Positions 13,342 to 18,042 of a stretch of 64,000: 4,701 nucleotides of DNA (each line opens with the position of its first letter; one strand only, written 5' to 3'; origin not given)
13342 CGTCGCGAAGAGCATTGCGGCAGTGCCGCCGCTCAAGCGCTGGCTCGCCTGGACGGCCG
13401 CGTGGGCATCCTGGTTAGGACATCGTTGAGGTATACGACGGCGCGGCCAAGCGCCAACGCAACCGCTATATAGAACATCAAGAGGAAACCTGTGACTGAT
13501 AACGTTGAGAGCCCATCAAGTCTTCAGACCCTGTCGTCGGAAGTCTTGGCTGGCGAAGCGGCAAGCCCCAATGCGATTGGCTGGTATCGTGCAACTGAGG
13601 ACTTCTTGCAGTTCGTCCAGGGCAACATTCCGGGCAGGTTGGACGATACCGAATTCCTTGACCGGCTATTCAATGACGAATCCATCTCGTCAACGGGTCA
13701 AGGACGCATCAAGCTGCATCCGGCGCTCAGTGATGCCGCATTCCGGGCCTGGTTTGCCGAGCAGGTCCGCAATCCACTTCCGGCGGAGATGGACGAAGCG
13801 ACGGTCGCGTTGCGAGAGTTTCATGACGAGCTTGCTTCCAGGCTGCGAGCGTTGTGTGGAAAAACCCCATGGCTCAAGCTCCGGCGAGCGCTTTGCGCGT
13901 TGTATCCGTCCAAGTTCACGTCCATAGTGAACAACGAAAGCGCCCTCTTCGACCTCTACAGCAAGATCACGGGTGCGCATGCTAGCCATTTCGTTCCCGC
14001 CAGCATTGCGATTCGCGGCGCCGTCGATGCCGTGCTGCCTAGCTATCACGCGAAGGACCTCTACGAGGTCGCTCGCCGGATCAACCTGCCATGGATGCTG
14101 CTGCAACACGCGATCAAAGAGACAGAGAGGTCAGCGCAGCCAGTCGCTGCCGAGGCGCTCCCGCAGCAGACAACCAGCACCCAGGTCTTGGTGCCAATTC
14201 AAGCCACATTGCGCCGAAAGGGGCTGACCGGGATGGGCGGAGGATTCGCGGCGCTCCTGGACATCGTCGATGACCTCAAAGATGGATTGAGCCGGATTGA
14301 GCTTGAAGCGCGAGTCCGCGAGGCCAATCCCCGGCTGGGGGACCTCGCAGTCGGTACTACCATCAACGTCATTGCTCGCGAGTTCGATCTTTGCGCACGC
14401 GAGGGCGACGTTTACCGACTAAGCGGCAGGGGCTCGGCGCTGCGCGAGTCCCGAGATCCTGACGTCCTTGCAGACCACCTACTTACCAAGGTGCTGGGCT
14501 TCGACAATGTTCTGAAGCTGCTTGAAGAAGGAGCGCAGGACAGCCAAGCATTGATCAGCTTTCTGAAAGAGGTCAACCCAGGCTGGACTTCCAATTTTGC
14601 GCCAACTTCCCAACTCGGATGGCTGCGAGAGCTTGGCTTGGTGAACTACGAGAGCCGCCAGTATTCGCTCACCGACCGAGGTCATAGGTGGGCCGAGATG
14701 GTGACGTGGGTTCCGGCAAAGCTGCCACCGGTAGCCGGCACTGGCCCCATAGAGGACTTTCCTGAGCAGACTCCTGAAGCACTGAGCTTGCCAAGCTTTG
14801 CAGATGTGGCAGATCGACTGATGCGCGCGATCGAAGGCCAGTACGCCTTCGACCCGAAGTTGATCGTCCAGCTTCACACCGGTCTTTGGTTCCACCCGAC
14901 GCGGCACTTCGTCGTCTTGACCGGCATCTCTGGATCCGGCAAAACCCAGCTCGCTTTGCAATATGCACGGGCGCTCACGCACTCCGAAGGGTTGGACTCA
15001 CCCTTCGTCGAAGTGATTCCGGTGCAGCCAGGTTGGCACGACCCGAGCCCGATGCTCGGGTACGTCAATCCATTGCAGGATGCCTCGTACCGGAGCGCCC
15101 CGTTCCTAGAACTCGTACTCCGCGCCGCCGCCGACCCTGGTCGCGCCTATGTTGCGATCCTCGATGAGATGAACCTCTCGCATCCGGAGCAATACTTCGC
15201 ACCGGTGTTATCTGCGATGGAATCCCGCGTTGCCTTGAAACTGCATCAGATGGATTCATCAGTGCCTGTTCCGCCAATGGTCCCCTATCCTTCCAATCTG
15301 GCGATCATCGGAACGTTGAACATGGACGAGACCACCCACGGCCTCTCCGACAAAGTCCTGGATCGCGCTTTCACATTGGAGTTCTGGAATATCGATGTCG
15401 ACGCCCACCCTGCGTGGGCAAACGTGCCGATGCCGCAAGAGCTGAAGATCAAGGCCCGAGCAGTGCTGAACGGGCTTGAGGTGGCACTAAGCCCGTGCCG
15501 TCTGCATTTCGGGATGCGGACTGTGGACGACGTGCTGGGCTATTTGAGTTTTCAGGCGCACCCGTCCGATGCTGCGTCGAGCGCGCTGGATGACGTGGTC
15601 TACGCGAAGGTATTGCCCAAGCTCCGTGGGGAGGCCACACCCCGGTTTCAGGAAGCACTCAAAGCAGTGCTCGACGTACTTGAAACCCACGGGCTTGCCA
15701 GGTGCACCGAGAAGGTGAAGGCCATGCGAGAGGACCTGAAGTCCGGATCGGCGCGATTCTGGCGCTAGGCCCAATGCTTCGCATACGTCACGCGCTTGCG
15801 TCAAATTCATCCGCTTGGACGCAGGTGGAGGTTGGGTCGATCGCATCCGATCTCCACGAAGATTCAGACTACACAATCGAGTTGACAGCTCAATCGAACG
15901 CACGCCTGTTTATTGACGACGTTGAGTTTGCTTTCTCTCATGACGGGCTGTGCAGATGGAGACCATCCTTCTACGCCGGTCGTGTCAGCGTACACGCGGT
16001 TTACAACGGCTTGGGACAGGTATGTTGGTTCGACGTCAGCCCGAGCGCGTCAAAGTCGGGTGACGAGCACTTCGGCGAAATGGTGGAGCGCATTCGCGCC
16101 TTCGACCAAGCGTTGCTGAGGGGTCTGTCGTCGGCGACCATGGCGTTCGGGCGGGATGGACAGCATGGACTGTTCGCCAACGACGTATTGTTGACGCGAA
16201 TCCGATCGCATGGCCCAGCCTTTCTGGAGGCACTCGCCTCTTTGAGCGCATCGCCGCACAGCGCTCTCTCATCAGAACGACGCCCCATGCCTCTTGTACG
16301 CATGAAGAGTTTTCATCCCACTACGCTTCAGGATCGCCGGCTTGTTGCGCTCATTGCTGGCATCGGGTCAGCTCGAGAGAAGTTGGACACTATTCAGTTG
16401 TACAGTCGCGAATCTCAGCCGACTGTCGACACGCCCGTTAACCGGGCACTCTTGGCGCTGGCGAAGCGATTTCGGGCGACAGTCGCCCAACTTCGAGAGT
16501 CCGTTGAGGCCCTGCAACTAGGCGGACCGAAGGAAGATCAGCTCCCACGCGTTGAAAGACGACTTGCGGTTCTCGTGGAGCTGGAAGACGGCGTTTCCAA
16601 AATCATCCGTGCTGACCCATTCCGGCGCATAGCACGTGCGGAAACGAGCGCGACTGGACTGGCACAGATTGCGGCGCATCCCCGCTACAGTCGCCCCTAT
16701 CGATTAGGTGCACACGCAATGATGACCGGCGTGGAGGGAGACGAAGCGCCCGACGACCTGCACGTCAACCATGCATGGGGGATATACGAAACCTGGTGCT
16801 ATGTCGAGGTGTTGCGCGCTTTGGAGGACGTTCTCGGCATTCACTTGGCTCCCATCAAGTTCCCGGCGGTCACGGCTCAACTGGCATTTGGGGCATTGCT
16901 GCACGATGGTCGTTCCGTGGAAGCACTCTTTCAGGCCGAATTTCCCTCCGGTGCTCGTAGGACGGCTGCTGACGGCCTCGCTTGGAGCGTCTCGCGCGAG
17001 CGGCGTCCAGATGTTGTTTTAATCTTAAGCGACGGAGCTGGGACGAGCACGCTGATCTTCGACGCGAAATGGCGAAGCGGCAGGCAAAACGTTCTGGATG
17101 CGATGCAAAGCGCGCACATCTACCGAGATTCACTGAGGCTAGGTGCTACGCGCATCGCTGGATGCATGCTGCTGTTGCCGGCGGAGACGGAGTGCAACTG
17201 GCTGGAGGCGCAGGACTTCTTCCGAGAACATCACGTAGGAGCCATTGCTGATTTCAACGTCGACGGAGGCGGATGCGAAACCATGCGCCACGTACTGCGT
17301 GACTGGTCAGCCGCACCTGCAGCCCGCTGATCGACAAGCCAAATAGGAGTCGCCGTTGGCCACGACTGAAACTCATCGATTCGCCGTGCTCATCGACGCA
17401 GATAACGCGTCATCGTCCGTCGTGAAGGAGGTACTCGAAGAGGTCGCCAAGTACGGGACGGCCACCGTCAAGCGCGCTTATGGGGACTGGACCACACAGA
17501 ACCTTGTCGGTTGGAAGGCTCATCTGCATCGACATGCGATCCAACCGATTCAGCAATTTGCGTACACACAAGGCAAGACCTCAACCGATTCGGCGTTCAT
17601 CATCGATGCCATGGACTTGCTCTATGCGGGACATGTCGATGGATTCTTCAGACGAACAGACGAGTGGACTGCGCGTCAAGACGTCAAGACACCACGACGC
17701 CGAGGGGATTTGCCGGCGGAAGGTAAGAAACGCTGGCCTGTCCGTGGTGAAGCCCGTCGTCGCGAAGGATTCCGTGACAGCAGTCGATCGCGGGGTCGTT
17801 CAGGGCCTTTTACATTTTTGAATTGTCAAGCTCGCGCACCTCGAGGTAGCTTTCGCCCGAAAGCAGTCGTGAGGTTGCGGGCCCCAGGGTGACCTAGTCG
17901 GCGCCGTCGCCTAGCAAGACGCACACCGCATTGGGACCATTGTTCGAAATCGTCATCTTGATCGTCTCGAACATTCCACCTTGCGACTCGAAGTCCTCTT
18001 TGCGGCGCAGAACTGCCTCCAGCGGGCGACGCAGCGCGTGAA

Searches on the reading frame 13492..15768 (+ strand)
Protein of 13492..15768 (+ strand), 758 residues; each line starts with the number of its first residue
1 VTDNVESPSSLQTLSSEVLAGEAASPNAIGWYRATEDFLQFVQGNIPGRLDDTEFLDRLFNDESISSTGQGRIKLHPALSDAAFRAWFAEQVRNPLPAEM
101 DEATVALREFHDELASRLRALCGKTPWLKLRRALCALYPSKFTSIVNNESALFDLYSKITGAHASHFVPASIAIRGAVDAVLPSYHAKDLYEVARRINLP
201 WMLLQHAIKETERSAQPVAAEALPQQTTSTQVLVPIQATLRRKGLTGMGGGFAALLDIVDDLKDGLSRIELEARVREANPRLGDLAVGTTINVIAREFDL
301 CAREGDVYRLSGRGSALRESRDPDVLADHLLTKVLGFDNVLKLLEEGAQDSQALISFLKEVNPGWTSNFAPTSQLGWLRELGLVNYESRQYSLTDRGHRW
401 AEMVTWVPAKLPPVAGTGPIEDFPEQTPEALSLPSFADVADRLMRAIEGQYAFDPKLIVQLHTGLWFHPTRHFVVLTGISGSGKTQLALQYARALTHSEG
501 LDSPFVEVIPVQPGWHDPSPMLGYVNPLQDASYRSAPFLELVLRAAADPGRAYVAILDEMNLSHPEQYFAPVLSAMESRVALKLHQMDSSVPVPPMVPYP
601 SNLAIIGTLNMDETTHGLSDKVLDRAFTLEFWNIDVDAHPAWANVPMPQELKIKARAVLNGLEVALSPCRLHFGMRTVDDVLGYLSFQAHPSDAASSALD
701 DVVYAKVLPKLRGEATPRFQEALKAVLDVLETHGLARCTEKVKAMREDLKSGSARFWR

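Call 7: search_protein_families(library=pfam, proteins=[window:13492-15768:+], max_evalue=0.001)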
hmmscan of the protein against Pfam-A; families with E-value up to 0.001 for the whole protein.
window:13492-15768:+ (758 aa): 1 family
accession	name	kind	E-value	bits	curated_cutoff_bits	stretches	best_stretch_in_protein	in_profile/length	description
PF07728.20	AAA_5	-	0.00039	20.9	22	0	474-625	2-138/139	AAA domain (dynein-related subfamily)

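Call 95: search_protein_families(library=padloc, proteins=[window:13492-15768:+], max_evalue=1e-8)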
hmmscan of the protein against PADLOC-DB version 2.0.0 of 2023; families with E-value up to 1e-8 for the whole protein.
window:13492-15768:+ (758 aa): 1 family
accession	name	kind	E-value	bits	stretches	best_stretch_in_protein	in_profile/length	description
PDLC04547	PDC-M26A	-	1.9e-42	143.7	2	470-579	331-432/724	-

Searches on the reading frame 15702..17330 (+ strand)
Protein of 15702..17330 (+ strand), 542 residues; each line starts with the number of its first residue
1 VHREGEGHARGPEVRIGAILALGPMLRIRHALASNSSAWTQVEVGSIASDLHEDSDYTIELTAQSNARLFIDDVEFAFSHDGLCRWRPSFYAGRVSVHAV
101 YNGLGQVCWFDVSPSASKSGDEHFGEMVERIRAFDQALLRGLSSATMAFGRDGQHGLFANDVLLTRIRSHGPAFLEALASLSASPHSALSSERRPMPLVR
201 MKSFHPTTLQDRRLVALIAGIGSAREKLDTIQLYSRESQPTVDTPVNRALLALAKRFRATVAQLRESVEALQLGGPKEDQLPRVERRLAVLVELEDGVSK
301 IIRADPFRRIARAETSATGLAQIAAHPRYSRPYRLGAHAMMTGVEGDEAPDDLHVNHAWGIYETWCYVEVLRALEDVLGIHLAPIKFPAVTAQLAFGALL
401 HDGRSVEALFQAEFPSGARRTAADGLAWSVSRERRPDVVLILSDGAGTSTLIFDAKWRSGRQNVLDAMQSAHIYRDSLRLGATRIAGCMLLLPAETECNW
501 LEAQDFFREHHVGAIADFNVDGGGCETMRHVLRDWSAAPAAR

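Call 7: search_protein_families(library=pfam, proteins=[window:15702-17330:+], max_evalue=0.001)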
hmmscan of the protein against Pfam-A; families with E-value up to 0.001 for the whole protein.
window:15702-17330:+ (542 aa): 2 families
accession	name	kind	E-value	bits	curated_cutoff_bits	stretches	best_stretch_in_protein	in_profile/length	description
PF04411.18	PDDEXK_7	-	1e-08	35.9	22.1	1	361-478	2-140/164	PD-(D/E)XK nuclease superfamily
PF09823.15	DUF2357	-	5.1e-07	29.6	23.3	1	163-315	81-230/251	Domain of unknown function (DUF2357)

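Call 95: search_protein_families(library=padloc, proteins=[window:15702-17330:+], max_evalue=1e-8)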
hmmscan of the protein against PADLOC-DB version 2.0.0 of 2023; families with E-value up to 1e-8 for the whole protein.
window:15702-17330:+ (542 aa): 0 families

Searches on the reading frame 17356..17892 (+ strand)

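Call 7: search_protein_families(library=pfam, proteins=[window:17356-17892:+], max_evalue=0.001)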
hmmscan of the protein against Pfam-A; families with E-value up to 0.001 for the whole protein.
window:17356-17892:+ (178 aa): 1 family
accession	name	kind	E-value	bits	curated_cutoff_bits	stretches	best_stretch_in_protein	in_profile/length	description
PF01936.24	NYN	-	4.8e-19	69.7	24.2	1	8-97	1-97/145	NYN domain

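Call 95: search_protein_families(library=padloc, proteins=[window:17356-17892:+], max_evalue=1e-8)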
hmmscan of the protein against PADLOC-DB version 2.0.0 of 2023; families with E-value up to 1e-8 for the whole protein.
window:17356-17892:+ (178 aa): 0 families
